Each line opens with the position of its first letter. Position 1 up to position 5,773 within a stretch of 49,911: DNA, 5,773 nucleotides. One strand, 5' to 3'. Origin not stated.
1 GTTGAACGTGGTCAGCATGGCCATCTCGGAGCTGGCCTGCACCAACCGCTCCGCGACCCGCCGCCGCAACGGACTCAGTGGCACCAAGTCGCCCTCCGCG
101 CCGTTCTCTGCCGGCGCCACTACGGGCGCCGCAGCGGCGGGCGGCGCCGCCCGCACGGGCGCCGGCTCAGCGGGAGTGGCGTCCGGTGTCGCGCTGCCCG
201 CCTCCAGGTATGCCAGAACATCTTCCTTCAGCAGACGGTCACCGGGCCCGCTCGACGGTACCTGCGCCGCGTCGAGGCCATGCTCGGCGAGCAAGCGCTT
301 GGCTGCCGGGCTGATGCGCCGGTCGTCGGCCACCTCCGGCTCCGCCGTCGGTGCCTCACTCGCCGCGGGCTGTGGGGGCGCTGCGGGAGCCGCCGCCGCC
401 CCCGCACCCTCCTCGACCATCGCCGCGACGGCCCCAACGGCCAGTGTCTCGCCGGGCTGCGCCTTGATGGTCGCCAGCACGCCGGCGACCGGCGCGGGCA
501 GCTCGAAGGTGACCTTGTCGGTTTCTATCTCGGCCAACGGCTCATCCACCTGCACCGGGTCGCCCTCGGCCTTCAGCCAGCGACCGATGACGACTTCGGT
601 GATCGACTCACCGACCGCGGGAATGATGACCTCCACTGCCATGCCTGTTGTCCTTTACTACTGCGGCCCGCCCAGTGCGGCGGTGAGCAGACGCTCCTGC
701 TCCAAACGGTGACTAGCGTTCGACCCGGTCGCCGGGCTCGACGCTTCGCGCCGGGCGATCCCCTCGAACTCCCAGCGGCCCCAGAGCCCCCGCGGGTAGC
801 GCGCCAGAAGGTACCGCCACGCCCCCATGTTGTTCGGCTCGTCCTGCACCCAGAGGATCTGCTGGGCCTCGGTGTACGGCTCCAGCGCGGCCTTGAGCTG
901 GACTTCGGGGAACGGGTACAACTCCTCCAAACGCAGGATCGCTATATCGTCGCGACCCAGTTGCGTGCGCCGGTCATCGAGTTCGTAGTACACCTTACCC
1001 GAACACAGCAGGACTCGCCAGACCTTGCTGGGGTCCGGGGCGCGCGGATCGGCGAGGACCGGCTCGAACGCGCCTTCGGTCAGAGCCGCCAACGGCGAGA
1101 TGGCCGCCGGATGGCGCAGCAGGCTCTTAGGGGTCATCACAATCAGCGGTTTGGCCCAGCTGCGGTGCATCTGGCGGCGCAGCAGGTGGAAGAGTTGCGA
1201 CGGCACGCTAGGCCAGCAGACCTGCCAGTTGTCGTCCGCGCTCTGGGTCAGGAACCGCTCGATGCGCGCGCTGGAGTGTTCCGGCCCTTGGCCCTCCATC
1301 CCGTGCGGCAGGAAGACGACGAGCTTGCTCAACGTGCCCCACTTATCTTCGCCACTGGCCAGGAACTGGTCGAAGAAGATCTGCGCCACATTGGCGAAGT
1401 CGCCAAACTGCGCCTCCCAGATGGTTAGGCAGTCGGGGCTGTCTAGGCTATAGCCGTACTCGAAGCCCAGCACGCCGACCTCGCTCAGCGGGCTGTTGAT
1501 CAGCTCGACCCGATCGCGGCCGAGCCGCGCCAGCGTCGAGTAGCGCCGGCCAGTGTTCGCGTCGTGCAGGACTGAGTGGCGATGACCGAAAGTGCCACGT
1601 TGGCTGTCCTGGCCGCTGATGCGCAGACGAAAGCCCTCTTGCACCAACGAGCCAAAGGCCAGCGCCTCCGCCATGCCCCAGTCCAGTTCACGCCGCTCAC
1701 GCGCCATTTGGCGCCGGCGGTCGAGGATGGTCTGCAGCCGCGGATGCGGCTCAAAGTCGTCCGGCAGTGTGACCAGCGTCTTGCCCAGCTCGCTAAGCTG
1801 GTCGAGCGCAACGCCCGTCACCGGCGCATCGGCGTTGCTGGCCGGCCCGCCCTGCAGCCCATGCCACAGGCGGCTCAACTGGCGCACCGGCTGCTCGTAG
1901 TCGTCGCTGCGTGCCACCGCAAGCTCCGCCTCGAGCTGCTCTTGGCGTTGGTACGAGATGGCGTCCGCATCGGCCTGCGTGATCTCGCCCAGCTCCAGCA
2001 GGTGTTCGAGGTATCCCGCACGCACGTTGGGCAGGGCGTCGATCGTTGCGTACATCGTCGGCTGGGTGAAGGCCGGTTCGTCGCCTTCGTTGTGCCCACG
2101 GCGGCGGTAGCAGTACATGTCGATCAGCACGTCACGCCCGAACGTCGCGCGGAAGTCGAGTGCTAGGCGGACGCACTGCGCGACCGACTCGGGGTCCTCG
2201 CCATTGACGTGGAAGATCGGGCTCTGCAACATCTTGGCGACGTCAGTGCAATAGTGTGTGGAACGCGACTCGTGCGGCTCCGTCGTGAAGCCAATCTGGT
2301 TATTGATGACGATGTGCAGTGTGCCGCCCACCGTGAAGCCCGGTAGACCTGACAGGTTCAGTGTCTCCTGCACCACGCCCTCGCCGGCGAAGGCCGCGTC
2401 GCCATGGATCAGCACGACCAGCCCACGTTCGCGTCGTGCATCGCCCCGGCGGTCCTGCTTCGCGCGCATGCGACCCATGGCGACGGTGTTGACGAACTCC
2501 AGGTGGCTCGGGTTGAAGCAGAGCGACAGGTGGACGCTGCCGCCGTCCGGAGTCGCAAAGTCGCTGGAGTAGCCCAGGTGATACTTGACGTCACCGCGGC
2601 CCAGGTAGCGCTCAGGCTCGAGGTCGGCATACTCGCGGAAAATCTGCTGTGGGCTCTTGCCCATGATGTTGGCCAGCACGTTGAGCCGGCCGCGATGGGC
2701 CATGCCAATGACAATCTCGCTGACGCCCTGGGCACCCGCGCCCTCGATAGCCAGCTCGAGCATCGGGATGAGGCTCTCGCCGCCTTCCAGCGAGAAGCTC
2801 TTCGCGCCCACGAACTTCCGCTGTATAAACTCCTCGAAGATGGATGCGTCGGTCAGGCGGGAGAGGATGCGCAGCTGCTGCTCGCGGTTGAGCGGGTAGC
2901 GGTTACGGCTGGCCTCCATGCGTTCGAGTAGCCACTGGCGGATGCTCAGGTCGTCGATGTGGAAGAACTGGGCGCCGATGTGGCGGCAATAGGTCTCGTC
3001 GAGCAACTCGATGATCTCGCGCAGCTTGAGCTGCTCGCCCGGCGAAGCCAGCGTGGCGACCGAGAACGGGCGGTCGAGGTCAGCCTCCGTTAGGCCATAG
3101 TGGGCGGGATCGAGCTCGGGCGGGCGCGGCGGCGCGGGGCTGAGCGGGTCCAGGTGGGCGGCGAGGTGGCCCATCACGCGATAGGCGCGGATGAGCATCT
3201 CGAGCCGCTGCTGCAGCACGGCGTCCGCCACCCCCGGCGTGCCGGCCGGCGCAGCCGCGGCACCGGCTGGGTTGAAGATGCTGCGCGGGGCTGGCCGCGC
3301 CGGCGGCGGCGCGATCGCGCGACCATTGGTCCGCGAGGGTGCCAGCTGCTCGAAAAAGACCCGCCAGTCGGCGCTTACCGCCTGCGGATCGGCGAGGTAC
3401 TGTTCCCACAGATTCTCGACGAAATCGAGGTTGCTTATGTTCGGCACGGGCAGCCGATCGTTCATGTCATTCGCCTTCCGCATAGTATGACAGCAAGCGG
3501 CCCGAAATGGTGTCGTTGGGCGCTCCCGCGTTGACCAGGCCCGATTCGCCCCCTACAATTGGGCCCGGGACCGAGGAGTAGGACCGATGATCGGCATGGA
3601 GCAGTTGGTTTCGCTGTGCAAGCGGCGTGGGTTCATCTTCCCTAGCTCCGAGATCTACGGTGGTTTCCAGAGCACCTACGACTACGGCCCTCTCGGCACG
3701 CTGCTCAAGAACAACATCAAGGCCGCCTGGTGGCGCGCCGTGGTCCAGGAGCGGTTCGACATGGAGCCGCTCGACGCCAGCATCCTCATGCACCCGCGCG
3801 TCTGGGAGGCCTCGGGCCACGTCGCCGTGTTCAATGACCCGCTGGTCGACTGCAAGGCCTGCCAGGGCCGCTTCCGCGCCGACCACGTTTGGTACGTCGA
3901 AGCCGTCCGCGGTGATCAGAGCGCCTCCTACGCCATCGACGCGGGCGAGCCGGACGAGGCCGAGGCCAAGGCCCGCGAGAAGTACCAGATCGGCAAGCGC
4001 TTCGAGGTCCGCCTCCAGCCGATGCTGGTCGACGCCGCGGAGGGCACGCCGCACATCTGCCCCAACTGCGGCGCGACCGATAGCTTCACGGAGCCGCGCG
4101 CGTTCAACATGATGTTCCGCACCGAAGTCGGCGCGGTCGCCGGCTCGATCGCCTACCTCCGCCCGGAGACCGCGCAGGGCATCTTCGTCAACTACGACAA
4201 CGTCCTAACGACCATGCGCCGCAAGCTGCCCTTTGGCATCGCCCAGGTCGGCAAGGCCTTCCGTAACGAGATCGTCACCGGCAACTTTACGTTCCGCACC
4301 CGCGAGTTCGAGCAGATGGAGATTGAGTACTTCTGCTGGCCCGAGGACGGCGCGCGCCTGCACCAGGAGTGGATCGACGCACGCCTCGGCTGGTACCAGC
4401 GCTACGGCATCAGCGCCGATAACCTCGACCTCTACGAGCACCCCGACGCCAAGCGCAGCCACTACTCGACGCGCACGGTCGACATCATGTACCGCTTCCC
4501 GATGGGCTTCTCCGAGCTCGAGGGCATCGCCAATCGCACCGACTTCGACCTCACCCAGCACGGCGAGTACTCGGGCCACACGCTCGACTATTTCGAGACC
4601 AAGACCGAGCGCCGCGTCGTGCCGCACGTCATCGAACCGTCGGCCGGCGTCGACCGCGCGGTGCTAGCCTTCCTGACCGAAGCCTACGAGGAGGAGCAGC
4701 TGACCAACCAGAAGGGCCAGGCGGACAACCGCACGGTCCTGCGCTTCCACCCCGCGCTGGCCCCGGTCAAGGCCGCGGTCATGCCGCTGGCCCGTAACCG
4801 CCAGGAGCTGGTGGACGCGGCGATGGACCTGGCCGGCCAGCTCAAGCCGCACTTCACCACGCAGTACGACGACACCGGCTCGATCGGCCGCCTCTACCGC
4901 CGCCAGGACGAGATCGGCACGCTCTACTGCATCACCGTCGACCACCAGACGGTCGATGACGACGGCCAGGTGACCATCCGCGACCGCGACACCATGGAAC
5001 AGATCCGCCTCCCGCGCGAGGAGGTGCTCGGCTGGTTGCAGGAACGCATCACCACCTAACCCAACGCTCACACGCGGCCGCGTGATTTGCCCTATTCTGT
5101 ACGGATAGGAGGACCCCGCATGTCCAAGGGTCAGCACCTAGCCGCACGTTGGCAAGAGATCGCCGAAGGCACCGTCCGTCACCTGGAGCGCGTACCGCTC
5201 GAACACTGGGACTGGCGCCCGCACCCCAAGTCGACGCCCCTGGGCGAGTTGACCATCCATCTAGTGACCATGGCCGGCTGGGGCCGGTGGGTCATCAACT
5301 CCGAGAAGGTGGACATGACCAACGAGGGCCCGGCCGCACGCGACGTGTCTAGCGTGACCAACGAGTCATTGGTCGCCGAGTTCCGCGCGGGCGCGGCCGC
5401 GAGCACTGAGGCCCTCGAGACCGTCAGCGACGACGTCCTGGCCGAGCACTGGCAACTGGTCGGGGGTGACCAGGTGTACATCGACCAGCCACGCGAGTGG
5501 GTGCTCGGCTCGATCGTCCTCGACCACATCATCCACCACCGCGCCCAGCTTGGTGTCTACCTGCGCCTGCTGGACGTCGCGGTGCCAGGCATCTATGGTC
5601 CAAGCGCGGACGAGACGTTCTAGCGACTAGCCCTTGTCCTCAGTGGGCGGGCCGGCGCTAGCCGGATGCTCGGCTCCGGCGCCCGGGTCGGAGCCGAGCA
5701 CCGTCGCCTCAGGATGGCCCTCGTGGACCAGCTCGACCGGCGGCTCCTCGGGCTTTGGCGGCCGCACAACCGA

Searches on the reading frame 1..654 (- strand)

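Call 39: search_protein_families(library=pfam, proteins=[window:1-654:-], max_evalue=0.00001)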
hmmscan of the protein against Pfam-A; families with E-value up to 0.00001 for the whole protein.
window:1-654:- (218 aa): 2 families
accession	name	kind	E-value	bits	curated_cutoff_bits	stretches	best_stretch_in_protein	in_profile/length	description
PF00364.28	Biotin_lipoyl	-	4.7e-18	65.2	22.1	1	8-76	2-69/73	Biotin-requiring enzyme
PF02817.22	E3_binding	-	2.2e-11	44.2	23.7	1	113-147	2-36/36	e3 binding domain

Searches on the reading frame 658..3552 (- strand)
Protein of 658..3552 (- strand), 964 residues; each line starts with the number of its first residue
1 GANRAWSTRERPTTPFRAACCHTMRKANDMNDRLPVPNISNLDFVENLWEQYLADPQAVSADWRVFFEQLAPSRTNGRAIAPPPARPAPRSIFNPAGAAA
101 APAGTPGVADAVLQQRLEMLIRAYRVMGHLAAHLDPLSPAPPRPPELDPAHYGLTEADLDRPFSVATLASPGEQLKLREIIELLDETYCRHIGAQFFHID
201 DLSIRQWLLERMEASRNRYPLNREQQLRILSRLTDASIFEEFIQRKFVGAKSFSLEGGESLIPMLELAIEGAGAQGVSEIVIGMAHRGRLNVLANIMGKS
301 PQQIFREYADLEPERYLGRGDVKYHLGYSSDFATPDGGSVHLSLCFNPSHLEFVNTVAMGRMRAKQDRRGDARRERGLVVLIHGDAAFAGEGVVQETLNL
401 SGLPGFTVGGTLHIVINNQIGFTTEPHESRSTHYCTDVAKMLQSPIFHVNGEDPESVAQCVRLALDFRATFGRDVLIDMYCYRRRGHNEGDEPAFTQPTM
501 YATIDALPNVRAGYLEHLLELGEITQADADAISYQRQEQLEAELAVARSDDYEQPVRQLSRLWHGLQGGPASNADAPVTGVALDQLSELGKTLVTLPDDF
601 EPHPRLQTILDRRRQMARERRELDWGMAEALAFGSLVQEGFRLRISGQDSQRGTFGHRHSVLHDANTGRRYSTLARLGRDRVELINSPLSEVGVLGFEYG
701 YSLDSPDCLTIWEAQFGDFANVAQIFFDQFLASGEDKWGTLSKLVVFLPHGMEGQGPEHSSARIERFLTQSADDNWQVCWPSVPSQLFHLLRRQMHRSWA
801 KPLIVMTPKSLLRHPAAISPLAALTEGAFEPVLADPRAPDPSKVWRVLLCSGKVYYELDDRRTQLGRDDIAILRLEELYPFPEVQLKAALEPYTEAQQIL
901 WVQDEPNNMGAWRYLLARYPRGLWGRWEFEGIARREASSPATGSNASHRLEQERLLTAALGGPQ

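Call 39: search_protein_families(library=pfam, proteins=[window:658-3552:-], max_evalue=0.00001)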
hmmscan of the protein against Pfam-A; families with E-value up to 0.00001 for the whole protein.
window:658-3552:- (964 aa): 4 families
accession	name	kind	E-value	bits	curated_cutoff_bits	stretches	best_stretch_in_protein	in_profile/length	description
PF00676.26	E1_dh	-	3.5e-44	151.4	22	1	239-554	9-298/300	Dehydrogenase E1 component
PF02779.29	Transket_pyr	-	1.6e-43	148.8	27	1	622-813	2-173/174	Transketolase, pyrimidine binding domain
PF16870.10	OxoGdeHyase_C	-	7.9e-39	133.2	27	1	819-960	2-151/151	2-oxoglutarate dehydrogenase C-terminal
PF16078.10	2-oxogl_dehyd_N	-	9.2e-09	35.2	27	1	40-72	7-39/41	2-oxoglutarate dehydrogenase N-terminus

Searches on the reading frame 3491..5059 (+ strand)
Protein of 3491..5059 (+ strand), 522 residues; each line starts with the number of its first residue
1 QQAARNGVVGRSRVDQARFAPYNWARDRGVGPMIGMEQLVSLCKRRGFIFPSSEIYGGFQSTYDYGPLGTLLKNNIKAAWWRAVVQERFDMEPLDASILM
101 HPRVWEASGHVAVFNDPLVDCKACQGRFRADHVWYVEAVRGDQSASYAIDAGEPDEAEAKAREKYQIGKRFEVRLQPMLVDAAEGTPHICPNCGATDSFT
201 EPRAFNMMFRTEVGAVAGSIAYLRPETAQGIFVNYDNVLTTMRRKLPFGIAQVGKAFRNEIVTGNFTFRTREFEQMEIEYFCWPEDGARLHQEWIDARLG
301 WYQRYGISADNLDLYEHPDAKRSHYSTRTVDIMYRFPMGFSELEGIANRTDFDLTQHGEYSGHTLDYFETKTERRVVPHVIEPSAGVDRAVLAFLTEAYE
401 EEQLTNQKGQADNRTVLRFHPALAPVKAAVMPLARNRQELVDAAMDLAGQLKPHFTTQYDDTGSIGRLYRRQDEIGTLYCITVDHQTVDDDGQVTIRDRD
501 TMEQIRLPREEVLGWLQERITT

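Call 39: search_protein_families(library=pfam, proteins=[window:3491-5059:+], max_evalue=0.00001)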
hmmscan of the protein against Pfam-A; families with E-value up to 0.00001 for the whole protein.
window:3491-5059:+ (522 aa): 2 families
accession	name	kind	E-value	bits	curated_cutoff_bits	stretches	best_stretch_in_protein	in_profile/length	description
PF03129.25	HGTP_anticodon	-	1.9e-20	73.2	21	1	427-519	1-94/94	Anticodon binding domain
PF00587.30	tRNA-synt_2b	-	9.9e-10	39.2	29.3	1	222-395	12-176/179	tRNA synthetase class II core domain (G, H, P, S and T)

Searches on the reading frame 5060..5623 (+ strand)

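Call 39: search_protein_families(library=pfam, proteins=[window:5060-5623:+], max_evalue=0.00001)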
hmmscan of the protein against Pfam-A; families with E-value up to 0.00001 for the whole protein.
window:5060-5623:+ (187 aa): 2 families
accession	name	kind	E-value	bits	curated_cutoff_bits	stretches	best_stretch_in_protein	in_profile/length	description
PF05163.17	DinB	-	6.8e-09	36.3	23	1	21-183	1-157/165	DinB family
PF12867.12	DinB_2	-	8.3e-07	29.9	24.8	1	37-164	8-128/128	DinB superfamily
